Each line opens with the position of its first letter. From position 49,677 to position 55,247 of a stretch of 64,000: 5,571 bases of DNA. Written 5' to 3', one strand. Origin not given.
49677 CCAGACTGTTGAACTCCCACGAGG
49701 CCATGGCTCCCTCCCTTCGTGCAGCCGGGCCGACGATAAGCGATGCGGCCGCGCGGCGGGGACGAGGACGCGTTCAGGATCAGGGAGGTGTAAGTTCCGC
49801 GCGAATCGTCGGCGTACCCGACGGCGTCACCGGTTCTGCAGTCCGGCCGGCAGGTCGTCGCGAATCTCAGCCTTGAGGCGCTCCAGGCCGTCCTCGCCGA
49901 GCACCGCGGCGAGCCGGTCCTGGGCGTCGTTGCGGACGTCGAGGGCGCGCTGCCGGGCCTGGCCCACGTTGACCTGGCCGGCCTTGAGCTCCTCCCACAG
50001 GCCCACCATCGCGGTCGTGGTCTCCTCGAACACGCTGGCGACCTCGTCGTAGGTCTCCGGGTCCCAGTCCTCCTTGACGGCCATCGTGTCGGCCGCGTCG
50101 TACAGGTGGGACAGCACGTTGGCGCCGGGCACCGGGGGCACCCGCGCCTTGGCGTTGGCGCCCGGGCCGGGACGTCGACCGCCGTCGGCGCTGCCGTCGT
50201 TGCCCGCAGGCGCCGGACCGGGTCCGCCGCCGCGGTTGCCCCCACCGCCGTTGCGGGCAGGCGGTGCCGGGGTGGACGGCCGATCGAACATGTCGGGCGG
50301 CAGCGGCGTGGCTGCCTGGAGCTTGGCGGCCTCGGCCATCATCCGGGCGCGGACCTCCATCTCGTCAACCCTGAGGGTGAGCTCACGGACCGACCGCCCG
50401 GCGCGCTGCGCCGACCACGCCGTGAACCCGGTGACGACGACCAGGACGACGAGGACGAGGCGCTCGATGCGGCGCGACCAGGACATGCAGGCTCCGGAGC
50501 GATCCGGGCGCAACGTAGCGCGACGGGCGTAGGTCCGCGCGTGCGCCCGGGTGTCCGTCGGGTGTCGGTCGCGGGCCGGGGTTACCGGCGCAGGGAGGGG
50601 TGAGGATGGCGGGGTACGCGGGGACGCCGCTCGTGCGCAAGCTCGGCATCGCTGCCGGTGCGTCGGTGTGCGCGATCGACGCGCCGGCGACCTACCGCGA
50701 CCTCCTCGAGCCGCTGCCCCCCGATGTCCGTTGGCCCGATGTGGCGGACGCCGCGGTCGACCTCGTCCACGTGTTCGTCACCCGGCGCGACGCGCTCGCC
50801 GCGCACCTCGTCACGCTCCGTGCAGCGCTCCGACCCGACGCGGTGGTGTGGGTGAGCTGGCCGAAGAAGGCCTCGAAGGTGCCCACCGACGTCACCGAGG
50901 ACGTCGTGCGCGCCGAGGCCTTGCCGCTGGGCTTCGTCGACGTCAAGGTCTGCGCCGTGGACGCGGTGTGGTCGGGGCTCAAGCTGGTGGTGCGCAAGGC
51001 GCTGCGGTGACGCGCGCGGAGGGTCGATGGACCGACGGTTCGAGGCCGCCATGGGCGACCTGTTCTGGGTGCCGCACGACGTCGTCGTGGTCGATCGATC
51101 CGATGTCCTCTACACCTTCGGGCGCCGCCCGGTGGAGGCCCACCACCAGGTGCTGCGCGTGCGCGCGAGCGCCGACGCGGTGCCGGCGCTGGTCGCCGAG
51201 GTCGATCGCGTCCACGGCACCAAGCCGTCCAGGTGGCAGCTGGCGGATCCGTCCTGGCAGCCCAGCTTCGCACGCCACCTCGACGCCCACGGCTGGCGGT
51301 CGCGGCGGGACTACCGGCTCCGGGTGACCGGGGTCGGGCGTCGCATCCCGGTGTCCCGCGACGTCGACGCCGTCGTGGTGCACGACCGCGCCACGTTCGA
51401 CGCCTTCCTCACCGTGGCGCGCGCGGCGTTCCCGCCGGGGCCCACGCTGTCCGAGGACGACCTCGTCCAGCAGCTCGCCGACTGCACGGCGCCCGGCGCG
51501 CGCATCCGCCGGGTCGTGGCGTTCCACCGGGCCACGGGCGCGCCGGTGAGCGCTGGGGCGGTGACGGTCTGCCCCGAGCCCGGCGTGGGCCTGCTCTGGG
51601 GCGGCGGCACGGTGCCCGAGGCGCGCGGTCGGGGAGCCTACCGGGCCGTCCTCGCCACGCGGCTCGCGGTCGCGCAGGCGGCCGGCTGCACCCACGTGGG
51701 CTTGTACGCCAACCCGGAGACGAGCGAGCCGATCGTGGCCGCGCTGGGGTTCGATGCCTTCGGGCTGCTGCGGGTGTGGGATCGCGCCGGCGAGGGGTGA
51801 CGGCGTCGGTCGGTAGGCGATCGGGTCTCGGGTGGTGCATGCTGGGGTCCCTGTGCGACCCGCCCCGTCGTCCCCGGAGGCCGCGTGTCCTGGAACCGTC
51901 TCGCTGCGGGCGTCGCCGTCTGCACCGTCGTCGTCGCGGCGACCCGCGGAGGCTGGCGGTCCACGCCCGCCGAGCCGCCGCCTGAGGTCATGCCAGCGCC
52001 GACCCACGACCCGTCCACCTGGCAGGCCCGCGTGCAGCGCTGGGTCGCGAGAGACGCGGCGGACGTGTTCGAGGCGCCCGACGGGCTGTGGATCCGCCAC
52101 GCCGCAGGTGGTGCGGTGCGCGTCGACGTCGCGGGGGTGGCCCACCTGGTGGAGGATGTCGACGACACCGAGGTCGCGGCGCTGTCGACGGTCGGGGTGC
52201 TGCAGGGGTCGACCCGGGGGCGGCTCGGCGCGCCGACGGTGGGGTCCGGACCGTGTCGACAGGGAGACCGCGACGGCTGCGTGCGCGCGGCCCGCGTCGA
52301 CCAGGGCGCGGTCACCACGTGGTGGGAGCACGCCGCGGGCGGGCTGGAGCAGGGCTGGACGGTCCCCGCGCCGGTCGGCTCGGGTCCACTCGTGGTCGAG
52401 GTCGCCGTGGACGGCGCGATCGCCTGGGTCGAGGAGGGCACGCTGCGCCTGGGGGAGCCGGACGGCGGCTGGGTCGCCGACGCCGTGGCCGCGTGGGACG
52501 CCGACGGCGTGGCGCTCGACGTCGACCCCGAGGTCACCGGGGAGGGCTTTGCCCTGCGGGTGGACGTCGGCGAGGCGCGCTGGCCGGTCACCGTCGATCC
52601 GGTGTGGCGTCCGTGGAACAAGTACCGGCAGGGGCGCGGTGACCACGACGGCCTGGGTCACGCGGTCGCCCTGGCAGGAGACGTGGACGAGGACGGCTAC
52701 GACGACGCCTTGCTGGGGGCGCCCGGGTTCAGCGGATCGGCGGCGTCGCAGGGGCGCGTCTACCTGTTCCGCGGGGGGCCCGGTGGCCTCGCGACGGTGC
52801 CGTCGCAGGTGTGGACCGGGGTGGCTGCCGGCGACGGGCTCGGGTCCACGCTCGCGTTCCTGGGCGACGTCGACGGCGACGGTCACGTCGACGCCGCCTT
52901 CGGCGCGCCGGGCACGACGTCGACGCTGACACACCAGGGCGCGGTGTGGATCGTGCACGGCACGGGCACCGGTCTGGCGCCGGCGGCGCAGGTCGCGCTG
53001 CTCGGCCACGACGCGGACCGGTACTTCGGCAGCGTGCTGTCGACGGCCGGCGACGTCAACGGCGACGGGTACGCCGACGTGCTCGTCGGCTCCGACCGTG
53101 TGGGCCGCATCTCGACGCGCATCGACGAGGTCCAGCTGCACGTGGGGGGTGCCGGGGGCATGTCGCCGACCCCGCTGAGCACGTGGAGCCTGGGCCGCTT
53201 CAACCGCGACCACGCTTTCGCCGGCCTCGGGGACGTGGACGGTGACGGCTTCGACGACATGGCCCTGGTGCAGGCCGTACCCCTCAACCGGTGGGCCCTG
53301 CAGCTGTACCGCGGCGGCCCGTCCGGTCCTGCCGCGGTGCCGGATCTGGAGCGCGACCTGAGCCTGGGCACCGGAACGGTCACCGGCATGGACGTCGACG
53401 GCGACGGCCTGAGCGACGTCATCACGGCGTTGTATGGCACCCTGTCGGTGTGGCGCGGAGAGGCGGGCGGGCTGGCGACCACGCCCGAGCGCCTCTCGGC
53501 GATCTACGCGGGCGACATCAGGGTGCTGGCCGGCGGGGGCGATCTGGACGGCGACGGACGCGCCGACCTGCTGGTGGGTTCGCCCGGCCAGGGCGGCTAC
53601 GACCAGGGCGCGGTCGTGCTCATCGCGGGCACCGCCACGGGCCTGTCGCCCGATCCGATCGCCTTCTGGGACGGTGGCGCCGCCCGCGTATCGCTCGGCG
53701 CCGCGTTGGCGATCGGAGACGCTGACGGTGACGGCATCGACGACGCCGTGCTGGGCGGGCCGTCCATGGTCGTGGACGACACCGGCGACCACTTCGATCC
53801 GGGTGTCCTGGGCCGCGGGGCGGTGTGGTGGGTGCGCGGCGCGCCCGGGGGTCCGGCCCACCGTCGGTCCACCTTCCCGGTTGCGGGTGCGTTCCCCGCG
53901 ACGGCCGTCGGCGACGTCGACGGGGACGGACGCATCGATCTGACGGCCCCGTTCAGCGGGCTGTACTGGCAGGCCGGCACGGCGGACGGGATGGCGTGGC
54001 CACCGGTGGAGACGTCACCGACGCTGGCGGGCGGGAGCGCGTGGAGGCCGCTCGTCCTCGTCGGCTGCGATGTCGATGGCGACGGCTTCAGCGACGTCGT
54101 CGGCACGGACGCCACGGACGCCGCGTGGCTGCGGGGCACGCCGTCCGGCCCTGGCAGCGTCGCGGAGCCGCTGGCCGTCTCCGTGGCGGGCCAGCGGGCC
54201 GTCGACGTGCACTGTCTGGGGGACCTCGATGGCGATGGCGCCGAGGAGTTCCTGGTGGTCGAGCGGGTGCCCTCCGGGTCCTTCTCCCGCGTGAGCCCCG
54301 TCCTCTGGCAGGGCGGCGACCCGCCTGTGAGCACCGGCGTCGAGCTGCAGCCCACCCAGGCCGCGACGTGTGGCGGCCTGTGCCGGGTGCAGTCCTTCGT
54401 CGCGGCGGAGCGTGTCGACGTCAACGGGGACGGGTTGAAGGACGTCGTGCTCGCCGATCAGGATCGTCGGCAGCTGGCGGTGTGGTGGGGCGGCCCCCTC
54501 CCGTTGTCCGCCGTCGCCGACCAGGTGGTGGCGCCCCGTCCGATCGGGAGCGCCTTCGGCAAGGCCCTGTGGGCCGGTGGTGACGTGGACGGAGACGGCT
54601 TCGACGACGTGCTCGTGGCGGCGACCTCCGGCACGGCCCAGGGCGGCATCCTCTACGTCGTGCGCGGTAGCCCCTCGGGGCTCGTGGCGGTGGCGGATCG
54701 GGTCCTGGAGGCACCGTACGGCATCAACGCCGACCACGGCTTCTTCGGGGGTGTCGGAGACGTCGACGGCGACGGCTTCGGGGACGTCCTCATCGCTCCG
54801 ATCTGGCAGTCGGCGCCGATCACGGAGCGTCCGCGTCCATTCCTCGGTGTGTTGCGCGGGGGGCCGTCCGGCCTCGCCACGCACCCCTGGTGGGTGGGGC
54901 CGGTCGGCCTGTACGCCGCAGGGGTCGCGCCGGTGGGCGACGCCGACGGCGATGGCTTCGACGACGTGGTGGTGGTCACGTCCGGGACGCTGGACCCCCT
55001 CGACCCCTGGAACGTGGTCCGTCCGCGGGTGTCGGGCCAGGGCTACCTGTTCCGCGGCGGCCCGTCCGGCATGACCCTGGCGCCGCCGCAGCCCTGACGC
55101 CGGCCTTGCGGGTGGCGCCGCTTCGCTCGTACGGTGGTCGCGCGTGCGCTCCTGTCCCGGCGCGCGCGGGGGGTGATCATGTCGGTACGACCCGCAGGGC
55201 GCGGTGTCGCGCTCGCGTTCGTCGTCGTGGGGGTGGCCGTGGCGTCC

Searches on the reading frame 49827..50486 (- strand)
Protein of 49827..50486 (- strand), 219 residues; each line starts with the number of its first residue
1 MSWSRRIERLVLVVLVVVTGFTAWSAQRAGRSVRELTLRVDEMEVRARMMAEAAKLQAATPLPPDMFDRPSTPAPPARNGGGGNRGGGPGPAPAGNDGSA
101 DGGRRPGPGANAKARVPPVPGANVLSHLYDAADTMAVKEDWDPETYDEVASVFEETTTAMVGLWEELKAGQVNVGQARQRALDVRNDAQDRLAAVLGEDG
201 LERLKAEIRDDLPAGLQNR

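Call 6: search_protein_families(library=pfam, proteins=[window:49827-50486:-], max_evalue=0.01)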
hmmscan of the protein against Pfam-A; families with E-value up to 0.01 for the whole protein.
window:49827-50486:- (219 aa): 0 families

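Call 7: search_protein_families(library=ncbifam, proteins=[window:49827-50486:-], max_evalue=1)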
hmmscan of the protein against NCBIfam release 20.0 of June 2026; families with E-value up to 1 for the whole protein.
window:49827-50486:- (219 aa): 0 families

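Call 8: search_protein_families(library=padloc, proteins=[window:49827-50486:-], max_evalue=1)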
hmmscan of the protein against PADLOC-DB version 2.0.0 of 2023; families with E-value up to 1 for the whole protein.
window:49827-50486:- (219 aa): 0 families

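Call 23: find_homologous_proteins(query=window:49827-50486:-)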
Query window:49827-50486:- (219 aa): 1 proteins with E <= 0.001 among 4385 candidates.
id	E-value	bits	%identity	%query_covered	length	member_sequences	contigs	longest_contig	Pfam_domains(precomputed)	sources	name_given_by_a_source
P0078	7.3e-138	475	100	100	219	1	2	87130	-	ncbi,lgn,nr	ncbi:MAG: hypothetical protein H6733_13615 [Alphaproteobacteria bacterium]|nr:hypothetical protein [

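Call 50: predict_structure(protein=window:49827-50486:-)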
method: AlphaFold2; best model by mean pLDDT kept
length: 219 residues; sequences in the alignment: 1
mean_pLDDT: 64.5   pTM: 0.45
mean pLDDT of the five models: 64.5, 58.0, 57.9, 55.6, 50.2
residues with pLDDT >= 90: 28; 70-90: 59; 50-70: 65; < 50: 67
segments of 3 or more residues with pLDDT < 50: 23-40, 61-64, 66-72, 86-88, 107-119
pLDDT, mean of each block of 10 residues (from residue 1): 50 58 46 47 57 56 49 50 51 52 46 40 69 88 91 85 80 81 87 95 86 56
secondary structure, 60 per line:
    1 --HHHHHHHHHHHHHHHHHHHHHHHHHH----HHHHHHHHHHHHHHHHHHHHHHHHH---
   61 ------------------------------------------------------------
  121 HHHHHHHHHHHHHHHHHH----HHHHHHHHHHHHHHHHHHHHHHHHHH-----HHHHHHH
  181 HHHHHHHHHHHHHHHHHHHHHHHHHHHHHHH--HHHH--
elements in order: H3-28 H33-57 H121-138 H143-168 H174-211 H214-217

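Call 51: search_protein_families(library=pfam, proteins=[window:49827-50486:-], max_evalue=10)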
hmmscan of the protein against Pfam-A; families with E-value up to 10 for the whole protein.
window:49827-50486:- (219 aa): 0 families

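Call 52: search_protein_families(library=phrogs, proteins=[window:49827-50486:-], max_evalue=1)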
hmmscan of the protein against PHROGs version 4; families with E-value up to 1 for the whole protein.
window:49827-50486:- (219 aa): 2 families
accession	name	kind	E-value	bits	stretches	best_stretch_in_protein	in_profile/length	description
phrog_4150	-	head and packaging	0.29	11.1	1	63-110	193-240/430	virion structural protein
phrog_5777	-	unknown function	0.57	11.5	1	10-59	16-66/169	-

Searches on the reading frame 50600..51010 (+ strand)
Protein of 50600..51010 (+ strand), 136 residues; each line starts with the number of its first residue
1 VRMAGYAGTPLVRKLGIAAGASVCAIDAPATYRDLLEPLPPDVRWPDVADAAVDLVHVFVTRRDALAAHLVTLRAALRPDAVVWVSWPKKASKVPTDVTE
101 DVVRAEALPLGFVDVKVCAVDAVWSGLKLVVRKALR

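Call 6: search_protein_families(library=pfam, proteins=[window:50600-51010:+], max_evalue=0.01)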
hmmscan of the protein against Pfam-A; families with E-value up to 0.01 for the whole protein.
window:50600-51010:+ (136 aa): 1 family
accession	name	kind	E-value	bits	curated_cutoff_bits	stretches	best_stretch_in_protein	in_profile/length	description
PF11253.13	DUF3052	-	0.0013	19.1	22.7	1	50-133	43-125/125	Protein of unknown function (DUF3052)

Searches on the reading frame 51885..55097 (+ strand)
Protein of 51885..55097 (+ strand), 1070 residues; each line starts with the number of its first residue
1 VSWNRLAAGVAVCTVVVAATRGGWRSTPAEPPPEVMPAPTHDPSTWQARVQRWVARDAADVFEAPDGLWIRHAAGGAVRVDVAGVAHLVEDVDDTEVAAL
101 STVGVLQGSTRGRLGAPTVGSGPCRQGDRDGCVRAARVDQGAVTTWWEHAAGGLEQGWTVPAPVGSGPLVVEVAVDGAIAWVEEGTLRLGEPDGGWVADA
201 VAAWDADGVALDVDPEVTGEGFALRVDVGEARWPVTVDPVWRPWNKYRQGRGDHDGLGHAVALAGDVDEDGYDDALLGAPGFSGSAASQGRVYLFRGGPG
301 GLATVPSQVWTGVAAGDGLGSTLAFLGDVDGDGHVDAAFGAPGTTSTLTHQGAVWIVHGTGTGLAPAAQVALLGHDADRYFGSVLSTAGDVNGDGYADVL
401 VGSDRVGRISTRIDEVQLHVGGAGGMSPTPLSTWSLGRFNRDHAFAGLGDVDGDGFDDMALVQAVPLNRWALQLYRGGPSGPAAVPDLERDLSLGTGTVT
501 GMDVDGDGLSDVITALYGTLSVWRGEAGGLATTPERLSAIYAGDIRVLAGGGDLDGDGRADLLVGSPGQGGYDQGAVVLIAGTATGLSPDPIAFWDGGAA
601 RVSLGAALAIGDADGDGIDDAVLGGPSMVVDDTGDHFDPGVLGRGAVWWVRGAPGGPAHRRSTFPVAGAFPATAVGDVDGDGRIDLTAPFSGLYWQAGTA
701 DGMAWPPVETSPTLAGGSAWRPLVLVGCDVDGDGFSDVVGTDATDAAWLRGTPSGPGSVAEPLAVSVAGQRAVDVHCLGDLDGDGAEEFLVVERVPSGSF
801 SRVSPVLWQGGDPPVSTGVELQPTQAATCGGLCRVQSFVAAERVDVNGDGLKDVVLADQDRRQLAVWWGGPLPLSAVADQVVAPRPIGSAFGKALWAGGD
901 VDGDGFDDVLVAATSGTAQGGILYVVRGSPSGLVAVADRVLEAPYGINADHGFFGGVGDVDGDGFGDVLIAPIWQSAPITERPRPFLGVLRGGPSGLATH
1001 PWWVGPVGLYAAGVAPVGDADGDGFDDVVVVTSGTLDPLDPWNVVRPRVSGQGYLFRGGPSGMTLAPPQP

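Call 6: search_protein_families(library=pfam, proteins=[window:51885-55097:+], max_evalue=0.01)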
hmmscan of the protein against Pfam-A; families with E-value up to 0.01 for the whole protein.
window:51885-55097:+ (1070 aa): 2 families
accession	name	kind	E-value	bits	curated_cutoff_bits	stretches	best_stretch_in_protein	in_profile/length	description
PF01839.29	FG-GAP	-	9.6e-42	140.7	22.1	5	258-295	2-37/37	FG-GAP repeat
PF13517.12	FG-GAP_3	-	8.9e-36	122.7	26.9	7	503-564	1-61/61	FG-GAP-like repeat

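Call 7: search_protein_families(library=ncbifam, proteins=[window:51885-55097:+], max_evalue=1)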
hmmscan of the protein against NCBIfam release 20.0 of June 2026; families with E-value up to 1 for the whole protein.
window:51885-55097:+ (1070 aa): 1 family
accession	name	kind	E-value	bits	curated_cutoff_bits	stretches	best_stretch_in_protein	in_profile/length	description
NF040734.1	CC-COOH_SaoC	equivalog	0.047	13.5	80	0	837-857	46-66/148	Cys-Cys-COOH (seleno)protein SaoC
